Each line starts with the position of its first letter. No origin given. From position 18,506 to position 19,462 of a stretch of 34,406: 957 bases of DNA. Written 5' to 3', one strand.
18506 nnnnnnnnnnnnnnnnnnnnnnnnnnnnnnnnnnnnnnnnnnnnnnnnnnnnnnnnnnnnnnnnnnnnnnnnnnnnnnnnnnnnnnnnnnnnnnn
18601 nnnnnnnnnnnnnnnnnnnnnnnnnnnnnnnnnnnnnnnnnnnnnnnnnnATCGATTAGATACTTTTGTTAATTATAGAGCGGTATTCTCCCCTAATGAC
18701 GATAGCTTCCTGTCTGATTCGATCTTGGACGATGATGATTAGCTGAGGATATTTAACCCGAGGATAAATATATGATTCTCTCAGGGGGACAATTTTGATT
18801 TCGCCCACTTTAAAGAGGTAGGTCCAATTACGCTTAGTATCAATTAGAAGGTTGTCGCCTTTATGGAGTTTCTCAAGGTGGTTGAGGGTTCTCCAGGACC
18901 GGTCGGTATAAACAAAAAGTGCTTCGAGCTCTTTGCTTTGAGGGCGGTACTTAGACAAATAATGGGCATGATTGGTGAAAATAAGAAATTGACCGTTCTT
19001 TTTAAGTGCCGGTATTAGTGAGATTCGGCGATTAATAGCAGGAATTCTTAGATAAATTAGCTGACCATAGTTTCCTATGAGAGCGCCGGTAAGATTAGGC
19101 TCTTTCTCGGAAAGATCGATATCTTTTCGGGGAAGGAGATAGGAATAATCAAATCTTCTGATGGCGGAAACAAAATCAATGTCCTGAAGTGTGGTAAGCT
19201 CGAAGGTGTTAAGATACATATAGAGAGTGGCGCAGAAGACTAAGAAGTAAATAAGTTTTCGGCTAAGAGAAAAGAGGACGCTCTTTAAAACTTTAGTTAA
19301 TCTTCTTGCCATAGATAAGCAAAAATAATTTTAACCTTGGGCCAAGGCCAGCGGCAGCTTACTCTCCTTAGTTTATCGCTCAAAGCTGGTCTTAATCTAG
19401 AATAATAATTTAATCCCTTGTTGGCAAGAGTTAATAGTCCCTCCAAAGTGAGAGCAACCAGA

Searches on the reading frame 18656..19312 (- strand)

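Call 99: search_protein_families(library=pfam, proteins=[window:18656-19312:-], max_evalue=0.01)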
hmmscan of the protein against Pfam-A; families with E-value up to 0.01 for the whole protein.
window:18656-19312:- (218 aa): 1 family
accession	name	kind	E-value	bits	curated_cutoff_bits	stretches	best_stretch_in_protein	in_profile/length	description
PF04203.18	Sortase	-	0.00044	20.4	26.6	1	88-193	1-104/125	Sortase domain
